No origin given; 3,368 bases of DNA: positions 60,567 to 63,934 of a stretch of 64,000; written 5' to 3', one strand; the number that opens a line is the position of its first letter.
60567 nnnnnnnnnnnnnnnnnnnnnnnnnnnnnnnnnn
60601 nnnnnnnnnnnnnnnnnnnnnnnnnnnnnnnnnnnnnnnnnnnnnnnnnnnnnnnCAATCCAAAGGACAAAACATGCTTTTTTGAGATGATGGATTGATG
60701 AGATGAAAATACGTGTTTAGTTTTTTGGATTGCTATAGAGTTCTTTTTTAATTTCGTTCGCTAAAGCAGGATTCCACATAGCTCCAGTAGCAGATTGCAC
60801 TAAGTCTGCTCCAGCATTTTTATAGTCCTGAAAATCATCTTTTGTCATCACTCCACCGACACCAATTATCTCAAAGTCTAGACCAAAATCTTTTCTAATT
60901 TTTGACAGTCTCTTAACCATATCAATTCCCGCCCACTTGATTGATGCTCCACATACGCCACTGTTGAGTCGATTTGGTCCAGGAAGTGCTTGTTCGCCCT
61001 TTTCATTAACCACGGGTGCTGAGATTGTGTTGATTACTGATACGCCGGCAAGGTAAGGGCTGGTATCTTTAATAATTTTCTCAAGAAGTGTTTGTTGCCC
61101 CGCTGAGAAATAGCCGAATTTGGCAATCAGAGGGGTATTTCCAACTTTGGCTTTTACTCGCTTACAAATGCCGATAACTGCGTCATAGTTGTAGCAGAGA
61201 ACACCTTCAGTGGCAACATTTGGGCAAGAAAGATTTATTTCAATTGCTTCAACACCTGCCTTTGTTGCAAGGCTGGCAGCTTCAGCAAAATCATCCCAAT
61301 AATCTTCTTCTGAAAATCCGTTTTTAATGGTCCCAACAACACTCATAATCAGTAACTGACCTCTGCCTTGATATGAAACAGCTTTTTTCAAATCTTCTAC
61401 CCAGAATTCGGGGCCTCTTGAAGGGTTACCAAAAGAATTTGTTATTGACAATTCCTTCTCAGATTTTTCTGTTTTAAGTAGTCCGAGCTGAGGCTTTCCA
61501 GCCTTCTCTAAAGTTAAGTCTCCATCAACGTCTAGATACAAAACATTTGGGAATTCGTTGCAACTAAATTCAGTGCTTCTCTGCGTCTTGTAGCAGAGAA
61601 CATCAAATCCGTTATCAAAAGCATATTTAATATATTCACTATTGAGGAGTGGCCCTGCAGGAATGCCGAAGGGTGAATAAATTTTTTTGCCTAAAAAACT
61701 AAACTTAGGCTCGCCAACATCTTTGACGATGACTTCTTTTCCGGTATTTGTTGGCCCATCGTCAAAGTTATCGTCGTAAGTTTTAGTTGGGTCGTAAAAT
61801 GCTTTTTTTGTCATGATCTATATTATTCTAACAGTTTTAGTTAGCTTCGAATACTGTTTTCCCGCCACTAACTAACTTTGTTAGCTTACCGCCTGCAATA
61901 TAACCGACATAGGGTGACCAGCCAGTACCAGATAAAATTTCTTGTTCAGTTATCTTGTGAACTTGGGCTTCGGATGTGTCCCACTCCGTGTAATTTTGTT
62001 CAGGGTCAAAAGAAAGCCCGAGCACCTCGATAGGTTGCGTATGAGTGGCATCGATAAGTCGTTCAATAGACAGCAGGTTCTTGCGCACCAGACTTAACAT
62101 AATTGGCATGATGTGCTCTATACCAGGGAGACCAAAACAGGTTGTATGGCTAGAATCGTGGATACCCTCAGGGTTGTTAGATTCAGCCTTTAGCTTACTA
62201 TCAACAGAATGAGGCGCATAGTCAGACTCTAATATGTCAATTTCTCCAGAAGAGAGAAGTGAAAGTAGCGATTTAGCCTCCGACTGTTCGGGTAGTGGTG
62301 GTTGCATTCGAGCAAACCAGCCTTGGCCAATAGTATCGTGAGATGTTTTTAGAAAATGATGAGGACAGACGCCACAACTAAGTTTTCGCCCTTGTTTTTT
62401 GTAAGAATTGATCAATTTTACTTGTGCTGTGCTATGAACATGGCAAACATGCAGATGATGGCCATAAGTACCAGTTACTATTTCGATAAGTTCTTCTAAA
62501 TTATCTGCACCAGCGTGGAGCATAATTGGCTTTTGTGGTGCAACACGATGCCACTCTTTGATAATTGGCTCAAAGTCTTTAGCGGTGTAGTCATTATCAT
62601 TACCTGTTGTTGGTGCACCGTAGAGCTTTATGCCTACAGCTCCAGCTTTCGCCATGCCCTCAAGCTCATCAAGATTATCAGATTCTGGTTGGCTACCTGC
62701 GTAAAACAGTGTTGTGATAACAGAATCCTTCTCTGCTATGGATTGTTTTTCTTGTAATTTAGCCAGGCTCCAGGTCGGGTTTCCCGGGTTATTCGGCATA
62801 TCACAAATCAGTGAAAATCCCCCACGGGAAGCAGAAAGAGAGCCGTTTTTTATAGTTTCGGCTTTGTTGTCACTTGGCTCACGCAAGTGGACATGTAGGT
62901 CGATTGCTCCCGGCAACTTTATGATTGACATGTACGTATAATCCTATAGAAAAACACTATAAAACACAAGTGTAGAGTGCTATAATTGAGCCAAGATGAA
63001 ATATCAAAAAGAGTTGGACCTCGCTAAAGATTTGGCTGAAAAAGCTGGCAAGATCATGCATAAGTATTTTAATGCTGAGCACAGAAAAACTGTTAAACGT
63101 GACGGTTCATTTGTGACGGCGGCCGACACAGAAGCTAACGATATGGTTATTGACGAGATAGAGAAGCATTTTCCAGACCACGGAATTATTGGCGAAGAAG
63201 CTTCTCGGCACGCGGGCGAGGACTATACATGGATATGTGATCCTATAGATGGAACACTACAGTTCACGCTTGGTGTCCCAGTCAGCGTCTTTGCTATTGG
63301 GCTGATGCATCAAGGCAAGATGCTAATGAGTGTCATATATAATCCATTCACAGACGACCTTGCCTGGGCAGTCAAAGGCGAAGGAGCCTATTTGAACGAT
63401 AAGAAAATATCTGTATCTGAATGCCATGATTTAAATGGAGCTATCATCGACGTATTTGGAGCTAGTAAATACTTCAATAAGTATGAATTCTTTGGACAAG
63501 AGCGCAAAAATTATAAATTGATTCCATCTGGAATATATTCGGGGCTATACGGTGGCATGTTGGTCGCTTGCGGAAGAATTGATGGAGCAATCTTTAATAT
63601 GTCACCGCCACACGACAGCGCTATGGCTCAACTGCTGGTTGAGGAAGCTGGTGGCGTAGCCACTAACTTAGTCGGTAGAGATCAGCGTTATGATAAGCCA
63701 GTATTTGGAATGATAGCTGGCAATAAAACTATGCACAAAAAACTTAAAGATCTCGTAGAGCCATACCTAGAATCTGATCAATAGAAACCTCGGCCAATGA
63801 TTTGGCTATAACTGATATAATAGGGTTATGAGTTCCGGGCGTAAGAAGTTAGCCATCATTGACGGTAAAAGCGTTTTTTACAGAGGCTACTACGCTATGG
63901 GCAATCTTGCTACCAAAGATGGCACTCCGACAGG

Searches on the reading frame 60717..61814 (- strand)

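Call 92: search_protein_families(library=pfam, proteins=[window:60717-61814:-], max_evalue=0.001)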
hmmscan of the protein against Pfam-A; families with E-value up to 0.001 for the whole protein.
window:60717-61814:- (365 aa): 2 families
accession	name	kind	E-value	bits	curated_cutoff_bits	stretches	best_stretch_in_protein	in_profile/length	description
PF01180.27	DHO_dh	-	6.1e-23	81.9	27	1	119-360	60-288/291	Dihydroorotate dehydrogenase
PF01207.24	Dus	-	0.00042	20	20.4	0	175-232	67-128/311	Dihydrouridine synthase (Dus)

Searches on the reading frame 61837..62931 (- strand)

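Call 92: search_protein_families(library=pfam, proteins=[window:61837-62931:-], max_evalue=0.001)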
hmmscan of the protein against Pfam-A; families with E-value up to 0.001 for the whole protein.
window:61837-62931:- (364 aa): 1 family
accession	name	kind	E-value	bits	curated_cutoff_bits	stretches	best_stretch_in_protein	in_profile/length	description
PF01979.26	Amidohydro_1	-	6.6e-09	35.9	25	1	5-178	2-192/345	Amidohydrolase family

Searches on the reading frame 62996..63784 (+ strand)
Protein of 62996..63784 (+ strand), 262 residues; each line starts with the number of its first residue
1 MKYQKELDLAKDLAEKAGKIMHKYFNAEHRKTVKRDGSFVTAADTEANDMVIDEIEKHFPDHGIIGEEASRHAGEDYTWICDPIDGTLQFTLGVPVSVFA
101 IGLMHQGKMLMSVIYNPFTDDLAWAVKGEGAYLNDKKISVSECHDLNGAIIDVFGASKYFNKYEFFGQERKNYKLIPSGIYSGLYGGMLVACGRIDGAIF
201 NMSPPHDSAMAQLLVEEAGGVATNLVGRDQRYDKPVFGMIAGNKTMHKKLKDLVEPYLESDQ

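Call 51: search_protein_families(library=pfam, proteins=[window:62996-63784:+], max_evalue=0.001)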
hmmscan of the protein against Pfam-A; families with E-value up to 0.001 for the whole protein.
window:62996-63784:+ (262 aa): 1 family
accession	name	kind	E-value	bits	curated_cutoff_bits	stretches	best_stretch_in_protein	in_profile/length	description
PF00459.30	Inositol_P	-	1.2e-46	159.8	27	1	6-252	5-264/271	Inositol monophosphatase family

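Call 96: find_encoding_contigs(protein=window:62996-63784:+, flank=10000, max_places=2)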
Protein window:62996-63784:+ (262 aa): 12 contigs read that carry it; 2 places shown.
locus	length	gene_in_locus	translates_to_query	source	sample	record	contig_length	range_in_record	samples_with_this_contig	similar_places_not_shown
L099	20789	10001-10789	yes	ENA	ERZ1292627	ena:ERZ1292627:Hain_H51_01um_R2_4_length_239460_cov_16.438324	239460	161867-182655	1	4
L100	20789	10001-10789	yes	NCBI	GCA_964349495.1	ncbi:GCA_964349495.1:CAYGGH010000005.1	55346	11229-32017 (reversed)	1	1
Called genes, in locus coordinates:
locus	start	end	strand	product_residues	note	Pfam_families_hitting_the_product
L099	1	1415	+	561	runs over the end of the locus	PF03485:Arg_tRNA_synt_N, PF00750:tRNA-synt_1d, PF00133:tRNA-synt_1 (faint), PF05746:DALR_1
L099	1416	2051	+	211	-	PF00702:Hydrolase, PF13419:HAD_2, PF13242:Hydrolase_like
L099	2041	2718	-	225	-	PF02557:VanY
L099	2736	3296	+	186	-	PF00929:RNase_T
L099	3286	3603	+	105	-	PF04237:YjbR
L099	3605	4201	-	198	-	-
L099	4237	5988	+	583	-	PF01807:Zn_ribbon_DnaG, PF08275:DNAG_N, PF13155:Toprim_2, PF13662:Toprim_4, PF10410:DnaB_bind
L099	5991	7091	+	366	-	PF00140:Sigma70_r1_2, PF04542:Sigma70_r2, PF04539:Sigma70_r3, PF04545:Sigma70_r4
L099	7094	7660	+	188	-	PF13238:AAA_18, PF13207:AAA_17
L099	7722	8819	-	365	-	PF01180:DHO_dh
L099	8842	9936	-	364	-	PF01979:Amidohydro_1, PF12890:DHOase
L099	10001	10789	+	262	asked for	PF00459:Inositol_P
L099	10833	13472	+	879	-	PF02739:5_3_exonuc_N, PF01367:5_3_exonuc, PF00476:DNA_pol_A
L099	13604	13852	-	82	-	-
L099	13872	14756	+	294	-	PF01149:Fapy_DNA_glyco, PF06831:H2TH, PF06827:zf-FPG_IleRS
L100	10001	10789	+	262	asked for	PF00459:Inositol_P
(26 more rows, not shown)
